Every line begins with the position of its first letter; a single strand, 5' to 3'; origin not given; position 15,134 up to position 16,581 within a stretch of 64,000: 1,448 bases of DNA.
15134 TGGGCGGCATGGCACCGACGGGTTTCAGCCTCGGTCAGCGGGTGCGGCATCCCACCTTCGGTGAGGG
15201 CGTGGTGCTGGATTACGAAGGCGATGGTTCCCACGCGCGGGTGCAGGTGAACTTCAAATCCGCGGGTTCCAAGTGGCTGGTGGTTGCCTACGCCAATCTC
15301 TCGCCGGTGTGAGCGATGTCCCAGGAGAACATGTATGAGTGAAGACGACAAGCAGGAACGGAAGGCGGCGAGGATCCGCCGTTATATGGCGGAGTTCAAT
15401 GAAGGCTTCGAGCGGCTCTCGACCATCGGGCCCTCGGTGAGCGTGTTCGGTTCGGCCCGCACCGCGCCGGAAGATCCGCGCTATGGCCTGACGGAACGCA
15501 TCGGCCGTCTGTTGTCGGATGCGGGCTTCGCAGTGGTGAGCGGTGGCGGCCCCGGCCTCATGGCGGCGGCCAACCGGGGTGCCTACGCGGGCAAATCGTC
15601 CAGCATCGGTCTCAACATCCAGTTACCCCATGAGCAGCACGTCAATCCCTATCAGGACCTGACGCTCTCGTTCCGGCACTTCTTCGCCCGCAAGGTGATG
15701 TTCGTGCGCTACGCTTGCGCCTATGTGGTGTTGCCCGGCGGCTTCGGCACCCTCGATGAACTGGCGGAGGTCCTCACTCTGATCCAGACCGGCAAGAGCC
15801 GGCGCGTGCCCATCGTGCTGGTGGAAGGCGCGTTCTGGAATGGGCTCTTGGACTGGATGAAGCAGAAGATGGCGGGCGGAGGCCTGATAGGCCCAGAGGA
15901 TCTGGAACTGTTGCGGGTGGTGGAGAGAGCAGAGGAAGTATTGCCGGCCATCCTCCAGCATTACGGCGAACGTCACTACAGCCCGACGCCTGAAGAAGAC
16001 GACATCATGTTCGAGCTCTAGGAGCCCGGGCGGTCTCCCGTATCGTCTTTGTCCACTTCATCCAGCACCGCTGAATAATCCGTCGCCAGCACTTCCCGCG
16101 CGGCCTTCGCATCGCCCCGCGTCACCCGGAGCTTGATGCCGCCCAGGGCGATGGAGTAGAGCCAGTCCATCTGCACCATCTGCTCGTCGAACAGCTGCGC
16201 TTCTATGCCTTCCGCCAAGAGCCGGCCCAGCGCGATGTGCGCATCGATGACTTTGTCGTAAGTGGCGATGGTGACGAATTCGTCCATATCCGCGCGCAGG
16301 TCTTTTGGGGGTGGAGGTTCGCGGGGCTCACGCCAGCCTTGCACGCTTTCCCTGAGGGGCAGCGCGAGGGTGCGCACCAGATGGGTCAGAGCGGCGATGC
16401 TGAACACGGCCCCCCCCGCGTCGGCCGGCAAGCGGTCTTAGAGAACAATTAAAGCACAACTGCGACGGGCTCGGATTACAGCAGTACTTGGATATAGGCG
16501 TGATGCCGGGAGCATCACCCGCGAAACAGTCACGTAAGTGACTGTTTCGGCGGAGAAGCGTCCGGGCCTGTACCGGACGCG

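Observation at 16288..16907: Hairpin-dense 620-bp divergent intergenic region with a strand-switching GGA bias and an orphan terminator: candidate CsrA/RsmA-titrating sRNA locus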

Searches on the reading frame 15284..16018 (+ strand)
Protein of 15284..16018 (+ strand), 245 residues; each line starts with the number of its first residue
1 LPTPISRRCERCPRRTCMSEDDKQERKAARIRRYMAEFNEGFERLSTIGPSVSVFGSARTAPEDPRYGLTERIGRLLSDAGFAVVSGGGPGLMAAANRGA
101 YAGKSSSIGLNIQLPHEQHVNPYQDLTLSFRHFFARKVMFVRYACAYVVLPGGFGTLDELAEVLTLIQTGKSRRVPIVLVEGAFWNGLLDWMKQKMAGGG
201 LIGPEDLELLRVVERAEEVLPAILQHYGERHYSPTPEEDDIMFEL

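Call 66: search_protein_families(library=pfam, proteins=[window:15284-16018:+], max_evalue=0.001)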
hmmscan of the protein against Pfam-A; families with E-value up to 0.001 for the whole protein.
window:15284-16018:+ (245 aa): 2 families
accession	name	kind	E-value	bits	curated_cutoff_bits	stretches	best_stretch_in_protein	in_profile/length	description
PF03641.19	Lysine_decarbox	-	2.6e-32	112.2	27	1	93-222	1-130/131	Possible lysine decarboxylase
PF18306.6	LDcluster4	-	1.1e-14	54.8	26.3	1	51-164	3-114/151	SLOG cluster4 family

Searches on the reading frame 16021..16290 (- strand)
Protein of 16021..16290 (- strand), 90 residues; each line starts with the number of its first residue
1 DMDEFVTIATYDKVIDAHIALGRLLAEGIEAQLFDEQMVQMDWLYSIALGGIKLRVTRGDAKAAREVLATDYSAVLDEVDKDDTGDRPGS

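Call 68: search_protein_families(library=pfam, proteins=[window:16021-16290:-], max_evalue=10)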
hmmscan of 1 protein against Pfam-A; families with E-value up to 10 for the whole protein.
window:16021-16290:- (90 aa): 2 families
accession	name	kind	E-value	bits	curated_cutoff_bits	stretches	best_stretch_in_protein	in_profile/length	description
PF09413.15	DUF2007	-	0.0011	19.6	25.7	1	8-69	4-63/66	Putative prokaryotic signal transducing protein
PF19571.5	ACT_8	-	0.044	14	23.5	1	32-78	88-135/141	ACT domain pair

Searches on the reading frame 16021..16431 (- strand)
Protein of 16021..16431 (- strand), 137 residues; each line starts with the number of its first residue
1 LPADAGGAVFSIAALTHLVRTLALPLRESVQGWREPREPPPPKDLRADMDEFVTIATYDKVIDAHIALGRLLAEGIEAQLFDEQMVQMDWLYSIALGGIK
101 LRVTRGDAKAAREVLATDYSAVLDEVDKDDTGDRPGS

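Call 66: search_protein_families(library=pfam, proteins=[window:16021-16431:-], max_evalue=0.001)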
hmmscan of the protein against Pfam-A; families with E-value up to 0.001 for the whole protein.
window:16021-16431:- (137 aa): 0 families

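Call 67: search_protein_families(library=ncbifam, proteins=[window:16021-16431:-], max_evalue=0.001)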
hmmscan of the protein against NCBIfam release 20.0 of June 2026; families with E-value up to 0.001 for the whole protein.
window:16021-16431:- (137 aa): 0 families
